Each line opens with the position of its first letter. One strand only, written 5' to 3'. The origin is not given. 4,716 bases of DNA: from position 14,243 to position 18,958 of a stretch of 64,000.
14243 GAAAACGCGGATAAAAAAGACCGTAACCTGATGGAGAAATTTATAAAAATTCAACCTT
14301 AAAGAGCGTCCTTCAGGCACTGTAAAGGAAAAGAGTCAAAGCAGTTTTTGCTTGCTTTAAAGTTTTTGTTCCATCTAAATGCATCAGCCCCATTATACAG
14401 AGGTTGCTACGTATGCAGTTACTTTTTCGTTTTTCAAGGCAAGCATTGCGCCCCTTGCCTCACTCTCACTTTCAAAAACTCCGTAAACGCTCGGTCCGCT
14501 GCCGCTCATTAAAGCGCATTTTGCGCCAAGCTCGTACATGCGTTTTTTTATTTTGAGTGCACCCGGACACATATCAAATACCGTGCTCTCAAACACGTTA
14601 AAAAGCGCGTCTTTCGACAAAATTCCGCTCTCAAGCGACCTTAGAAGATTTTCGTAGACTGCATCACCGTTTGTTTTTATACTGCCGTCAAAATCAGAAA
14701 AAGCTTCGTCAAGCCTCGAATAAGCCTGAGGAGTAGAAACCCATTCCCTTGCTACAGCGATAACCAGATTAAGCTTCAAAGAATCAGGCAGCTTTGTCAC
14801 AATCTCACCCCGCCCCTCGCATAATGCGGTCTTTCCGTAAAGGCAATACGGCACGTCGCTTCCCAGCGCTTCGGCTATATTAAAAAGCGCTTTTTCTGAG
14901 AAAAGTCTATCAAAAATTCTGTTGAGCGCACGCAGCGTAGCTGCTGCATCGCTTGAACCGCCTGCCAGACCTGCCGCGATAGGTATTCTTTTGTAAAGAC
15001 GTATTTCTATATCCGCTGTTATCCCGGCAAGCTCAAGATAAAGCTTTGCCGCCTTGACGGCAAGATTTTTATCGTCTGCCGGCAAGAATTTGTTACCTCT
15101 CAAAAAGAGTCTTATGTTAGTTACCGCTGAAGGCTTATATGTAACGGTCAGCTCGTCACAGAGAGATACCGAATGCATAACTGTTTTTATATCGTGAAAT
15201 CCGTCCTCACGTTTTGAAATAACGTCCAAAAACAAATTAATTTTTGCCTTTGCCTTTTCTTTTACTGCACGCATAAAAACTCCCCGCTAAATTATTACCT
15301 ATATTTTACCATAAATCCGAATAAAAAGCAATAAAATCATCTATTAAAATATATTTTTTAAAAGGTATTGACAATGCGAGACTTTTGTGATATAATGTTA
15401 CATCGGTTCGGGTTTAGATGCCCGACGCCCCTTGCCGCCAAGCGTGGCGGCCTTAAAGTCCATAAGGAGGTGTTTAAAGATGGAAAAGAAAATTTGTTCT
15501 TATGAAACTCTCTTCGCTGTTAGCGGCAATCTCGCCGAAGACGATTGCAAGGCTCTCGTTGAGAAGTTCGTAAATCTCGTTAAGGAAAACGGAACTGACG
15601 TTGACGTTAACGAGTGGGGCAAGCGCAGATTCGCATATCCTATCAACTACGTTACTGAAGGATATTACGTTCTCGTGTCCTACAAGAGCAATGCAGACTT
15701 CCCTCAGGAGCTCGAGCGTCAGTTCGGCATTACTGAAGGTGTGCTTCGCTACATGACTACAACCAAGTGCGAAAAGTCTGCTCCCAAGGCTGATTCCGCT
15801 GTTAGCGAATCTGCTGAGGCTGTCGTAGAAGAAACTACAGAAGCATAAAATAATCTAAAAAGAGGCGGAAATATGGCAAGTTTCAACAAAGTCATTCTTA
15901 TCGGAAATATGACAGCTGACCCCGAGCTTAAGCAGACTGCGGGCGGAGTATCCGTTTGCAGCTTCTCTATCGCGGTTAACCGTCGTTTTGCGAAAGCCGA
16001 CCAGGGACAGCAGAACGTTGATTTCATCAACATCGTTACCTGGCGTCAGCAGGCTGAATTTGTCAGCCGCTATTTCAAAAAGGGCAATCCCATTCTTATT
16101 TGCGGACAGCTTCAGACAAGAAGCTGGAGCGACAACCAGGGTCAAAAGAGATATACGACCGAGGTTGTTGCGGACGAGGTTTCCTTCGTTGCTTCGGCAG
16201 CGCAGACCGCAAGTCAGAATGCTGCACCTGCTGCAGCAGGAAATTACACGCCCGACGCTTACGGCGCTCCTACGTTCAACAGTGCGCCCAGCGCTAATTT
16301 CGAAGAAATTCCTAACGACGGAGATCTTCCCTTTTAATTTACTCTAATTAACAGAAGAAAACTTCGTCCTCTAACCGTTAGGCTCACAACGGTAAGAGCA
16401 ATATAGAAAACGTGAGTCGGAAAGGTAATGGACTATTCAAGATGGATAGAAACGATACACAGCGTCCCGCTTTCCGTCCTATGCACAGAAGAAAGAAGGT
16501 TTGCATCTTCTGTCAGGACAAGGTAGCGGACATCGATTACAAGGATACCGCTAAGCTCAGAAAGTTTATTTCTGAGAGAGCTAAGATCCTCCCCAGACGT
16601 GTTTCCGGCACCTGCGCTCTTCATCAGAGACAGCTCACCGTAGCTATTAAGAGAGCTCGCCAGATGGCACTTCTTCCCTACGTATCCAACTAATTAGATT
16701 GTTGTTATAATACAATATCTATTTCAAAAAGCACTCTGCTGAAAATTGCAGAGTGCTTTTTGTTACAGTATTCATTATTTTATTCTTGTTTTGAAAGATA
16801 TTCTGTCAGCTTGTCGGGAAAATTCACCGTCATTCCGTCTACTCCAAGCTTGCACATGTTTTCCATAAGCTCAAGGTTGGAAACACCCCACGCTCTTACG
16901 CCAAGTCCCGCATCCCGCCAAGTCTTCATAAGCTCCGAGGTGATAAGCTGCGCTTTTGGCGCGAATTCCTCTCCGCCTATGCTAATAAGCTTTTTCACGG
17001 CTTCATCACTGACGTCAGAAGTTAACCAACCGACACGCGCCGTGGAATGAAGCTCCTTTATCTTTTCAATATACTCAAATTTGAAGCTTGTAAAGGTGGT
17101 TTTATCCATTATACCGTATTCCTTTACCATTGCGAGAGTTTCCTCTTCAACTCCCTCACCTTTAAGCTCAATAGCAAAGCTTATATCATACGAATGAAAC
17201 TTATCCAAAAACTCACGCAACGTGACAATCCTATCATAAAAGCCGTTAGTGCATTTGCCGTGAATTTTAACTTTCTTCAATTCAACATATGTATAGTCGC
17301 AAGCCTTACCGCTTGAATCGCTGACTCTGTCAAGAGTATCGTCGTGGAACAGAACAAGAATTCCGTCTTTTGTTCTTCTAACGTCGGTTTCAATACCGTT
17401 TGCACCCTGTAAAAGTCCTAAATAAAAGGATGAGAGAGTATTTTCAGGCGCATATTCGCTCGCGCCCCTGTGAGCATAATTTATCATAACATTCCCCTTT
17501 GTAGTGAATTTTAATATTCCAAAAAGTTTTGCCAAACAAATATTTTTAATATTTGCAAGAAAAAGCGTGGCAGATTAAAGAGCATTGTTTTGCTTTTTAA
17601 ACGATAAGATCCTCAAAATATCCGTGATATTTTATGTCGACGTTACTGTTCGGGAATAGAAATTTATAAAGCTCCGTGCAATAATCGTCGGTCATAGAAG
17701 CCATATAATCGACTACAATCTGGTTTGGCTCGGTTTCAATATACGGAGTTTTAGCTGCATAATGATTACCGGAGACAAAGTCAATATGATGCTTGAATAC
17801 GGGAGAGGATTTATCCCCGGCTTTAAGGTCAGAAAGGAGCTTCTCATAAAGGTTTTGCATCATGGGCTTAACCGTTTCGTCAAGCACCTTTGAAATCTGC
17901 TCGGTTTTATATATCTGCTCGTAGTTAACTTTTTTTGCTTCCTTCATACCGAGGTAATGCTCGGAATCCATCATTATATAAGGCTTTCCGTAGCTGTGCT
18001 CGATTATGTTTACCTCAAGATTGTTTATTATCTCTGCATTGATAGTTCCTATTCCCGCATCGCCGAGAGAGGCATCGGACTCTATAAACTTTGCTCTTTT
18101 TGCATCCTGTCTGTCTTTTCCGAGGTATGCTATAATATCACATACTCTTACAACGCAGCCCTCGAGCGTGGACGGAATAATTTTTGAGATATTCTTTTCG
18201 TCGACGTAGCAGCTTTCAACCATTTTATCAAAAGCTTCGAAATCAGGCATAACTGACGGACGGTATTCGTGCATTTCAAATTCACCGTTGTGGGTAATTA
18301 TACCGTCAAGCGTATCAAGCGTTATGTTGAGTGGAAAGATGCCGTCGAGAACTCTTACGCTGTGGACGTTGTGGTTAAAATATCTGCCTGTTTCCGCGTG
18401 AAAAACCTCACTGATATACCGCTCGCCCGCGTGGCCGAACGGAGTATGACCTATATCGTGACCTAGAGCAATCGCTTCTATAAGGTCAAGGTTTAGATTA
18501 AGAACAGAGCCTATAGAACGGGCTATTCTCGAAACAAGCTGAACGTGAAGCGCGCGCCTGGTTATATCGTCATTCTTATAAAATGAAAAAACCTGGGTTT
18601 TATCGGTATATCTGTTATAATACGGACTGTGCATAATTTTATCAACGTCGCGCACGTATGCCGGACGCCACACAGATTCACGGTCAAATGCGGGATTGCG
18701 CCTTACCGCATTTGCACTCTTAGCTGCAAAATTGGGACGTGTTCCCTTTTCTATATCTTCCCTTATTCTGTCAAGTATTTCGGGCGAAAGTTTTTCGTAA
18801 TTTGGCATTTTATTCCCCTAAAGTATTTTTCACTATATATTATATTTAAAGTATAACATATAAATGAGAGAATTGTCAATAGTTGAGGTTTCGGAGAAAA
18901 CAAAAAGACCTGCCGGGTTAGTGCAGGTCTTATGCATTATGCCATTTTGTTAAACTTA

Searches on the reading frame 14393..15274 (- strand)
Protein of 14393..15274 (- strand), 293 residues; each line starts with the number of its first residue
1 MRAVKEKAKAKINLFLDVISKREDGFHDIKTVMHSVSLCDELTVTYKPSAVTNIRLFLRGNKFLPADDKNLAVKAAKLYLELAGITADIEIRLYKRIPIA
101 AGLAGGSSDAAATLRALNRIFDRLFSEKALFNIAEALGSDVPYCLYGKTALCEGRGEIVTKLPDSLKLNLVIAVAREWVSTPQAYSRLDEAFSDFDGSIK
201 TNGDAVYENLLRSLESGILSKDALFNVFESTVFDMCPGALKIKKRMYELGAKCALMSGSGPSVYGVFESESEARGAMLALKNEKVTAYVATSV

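Call 18: find_related_loci(query=window:14393-15274:-, collection=genome_contigs, flank=10000)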
Query window:14393-15274:- (293 aa) in genome_contigs; peptide patterns used: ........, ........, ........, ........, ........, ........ (x = any residue, [..] = any of these).
134 stretches matched a pattern; 26 encode a relative of the query (tblastn E <= 1e-3); 25 distinct loci.
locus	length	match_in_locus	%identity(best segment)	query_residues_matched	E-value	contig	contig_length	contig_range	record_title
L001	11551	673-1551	68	1-293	2e-133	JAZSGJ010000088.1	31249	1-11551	MAG: Eubacteriales bacterium isolate T1900044578_TS20190044.MAGScoT_cleanbin_000070 SGB_536_k141_2377764, whole genome s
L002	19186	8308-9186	66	1-293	4e-131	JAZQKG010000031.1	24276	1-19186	MAG: Eubacteriales bacterium isolate T1900044615_TS20190081.MAGScoT_cleanbin_000038 SGB_840_k141_1368309, whole genome s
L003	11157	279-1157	68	1-293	1e-130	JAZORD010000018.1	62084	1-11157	MAG: Eubacteriales bacterium isolate T1900045562_YK20190256.MAGScoT_cleanbin_000005 SGB_7915_k141_1999810, whole genome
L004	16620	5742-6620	65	1-293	2e-128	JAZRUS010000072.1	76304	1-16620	MAG: Eubacteriales bacterium isolate T1900045336_YK20190025.MAGScoT_cleanbin_000039 SGB_6606_k141_1099335, whole genome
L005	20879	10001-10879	64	1-293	8e-125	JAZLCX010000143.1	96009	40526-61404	MAG: Eubacteriales bacterium isolate T1900045044_TC20190037.MAGScoT_cleanbin_000015 SGB_4492_k141_1410817, whole genome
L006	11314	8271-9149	65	1-293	1e-124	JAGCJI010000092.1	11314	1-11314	MAG: Clostridia bacterium isolate RGIG9844 Yak_Rectum-1__c671019, whole genome shotgun sequence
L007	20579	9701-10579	63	1-293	2e-123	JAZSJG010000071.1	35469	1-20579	MAG: Eubacteriales bacterium isolate T1900044565_TS20190031.MAGScoT_cleanbin_000040 SGB_402_k141_3171511, whole genome s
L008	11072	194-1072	61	1-293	4e-117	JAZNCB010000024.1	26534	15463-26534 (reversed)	MAG: Eubacteriales bacterium isolate T1900044737_TS20190203.MAGScoT_cleanbin_000054 SGB_2031_k141_2729686, whole genome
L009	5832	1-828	61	18-293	3e-112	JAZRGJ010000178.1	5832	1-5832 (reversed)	MAG: Eubacteriales bacterium isolate T1900045490_YK20190184.MAGScoT_cleanbin_000034 SGB_7380_k141_2733436, whole genome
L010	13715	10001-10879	56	1-293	1e-107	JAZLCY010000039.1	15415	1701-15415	MAG: Eubacteriales bacterium isolate T1900045044_TC20190037.MAGScoT_cleanbin_000013 SGB_4491_k141_1135221, whole genome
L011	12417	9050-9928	56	1-293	3e-106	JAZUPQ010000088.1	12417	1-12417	MAG: Eubacteriales bacterium isolate T1900044864_TS20190330.MAGScoT_cleanbin_000034 SGB_3122_k141_53760, whole genome sh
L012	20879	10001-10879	54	1-293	2e-101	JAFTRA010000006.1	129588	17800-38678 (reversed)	MAG: Clostridia bacterium isolate RGIG4071 Roe_deer_Cecum.Co__c237928, whole genome shotgun sequence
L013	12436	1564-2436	54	1-292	2e-98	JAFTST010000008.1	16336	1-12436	MAG: Clostridia bacterium isolate RGIG4116 Roe_deer_Cecum.Co__c224977, whole genome shotgun sequence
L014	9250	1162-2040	63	1-293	2e-115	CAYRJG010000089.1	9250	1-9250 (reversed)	MAG TPA_asm: uncultured Ruminococcus sp. isolate SRP315200_co1_654 genome assembly, contig: NODE_17172_length_9250_cov_6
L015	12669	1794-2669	54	1-293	6e-87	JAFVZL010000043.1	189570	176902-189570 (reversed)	MAG: Clostridia bacterium isolate RGIG5535 Sheep_Colon.Co__c2179064, whole genome shotgun sequence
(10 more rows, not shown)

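Call 27: search_protein_families(library=pfam, proteins=[L012:10992-11825:-, L012:12002-14392:+, L012:14626-19326:-, L015:2653-3687:+, L015:3865-6738:-, L007:10687-11946:-, L013:2587-3648:+], max_evalue=0.001)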
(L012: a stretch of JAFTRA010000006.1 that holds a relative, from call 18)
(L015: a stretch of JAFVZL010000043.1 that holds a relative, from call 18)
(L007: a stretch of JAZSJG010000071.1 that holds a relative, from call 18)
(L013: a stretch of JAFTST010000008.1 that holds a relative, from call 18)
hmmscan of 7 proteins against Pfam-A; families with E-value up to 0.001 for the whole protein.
L012:10992-11825:- (277 aa): 4 families
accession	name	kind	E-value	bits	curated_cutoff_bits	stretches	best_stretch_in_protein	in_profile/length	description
PF12833.13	HTH_18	-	2.6e-19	69.7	33.6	1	195-273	1-79/80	Helix-turn-helix domain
PF00165.29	HTH_AraC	-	1.5e-18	66.9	26.6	1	235-273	2-42/42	Bacterial regulatory helix-turn-helix proteins, AraC family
PF02311.25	AraC_binding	-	5.6e-09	36.3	21.1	1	33-108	16-93/135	AraC-like ligand binding domain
PF07883.17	Cupin_2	-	5.4e-06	26.5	27.2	1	33-82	11-60/70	Cupin domain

L012:12002-14392:+ (796 aa): 5 families
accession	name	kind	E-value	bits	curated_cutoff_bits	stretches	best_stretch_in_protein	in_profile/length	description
PF01074.27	Glyco_hydro_38N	-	1.1e-57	196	25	1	4-262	2-269/270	Glycosyl hydrolases family 38 N-terminal domain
PF07748.19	Glyco_hydro_38C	-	6.1e-35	121.8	25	1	463-656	1-205/206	Glycosyl hydrolases family 38 C-terminal domain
PF09261.16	Alpha-mann_mid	-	7.8e-17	61.6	31.1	1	271-363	4-95/96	Alpha mannosidase middle domain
PF17677.7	Glyco_hydro38C2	-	3e-06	27.7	22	1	725-757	1-33/72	Glycosyl hydrolases family 38 C-terminal beta sandwich domain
PF21260.3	Laman-like_dom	-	0.00057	20.5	27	0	429-444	32-47/47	Lysosomal alpha-mannosidase-like, central domain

L012:14626-19326:- (1566 aa): 2 families
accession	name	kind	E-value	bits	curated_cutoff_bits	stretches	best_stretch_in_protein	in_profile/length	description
PF13385.13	Laminin_G_3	-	2.4e-40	138.6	27.6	4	823-952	30-151/151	Concanavalin A-like lectin/glucanases superfamily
PF00149.33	Metallophos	-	1.6e-07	32.4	21.5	1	1012-1211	2-188/191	Calcineurin-like phosphoesterase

L015:2653-3687:+ (344 aa): 2 families
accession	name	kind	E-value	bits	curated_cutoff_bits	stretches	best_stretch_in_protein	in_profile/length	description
PF00892.27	EamA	-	1.7e-30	106.5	28.2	2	31-172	5-134/135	EamA-like transporter family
PF03151.22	TPT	-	0.00051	20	30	0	203-317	23-134/291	Triose-phosphate Transporter family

L015:3865-6738:- (957 aa): 2 families
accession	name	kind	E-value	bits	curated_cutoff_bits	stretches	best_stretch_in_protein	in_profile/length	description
PF13306.12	LRR_5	-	6.4e-81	269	27.7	4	707-822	3-116/127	BspA type Leucine rich repeat region (6 copies)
PF13855.12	LRR_8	-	4.1e-05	23.7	27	0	411-453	13-56/61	Leucine rich repeat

L007:10687-11946:- (419 aa): 1 family
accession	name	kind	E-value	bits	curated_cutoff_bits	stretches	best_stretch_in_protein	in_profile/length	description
PF16227.11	DUF4886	-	9.4e-07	28.5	26.7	1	221-373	76-229/242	Domain of unknown function (DUF4886)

L013:2587-3648:+ (353 aa): 1 family
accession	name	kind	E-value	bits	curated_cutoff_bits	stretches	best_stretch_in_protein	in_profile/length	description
PF00892.27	EamA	-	3.2e-29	102.4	28.2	2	186-322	2-134/135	EamA-like transporter family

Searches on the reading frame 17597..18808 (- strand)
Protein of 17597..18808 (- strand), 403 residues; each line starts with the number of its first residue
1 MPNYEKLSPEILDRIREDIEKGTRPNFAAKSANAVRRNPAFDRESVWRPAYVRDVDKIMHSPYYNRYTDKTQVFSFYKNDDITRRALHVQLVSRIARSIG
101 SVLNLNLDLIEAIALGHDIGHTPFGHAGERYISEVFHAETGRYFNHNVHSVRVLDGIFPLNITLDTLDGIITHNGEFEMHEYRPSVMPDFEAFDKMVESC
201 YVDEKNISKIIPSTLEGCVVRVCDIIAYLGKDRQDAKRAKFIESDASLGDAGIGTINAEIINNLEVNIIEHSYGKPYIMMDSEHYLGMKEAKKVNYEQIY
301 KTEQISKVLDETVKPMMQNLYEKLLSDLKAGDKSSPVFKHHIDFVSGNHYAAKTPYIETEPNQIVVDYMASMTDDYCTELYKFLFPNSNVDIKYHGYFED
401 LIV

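Call 27: search_protein_families(library=pfam, proteins=[window:17597-18808:-], max_evalue=0.001)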
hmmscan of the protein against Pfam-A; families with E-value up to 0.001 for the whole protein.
window:17597-18808:- (403 aa): 2 families
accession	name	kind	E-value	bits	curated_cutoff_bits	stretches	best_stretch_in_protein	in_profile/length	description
PF01966.28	HD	-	1.5e-10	41.8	22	1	88-226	4-113/116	HD domain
PF13286.11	HD_assoc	-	1e-05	26.4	22.2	1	282-382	5-90/91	Phosphohydrolase-associated domain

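Call 71: search_protein_families(library=padloc, proteins=[window:17597-18808:-], max_evalue=0.00001)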
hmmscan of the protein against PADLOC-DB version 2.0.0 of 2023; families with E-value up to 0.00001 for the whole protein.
window:17597-18808:- (403 aa): 1 family
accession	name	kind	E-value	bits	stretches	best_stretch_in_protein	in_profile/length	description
PDLC02374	dGTPase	-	6.1e-45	152.2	2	33-245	28-228/395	-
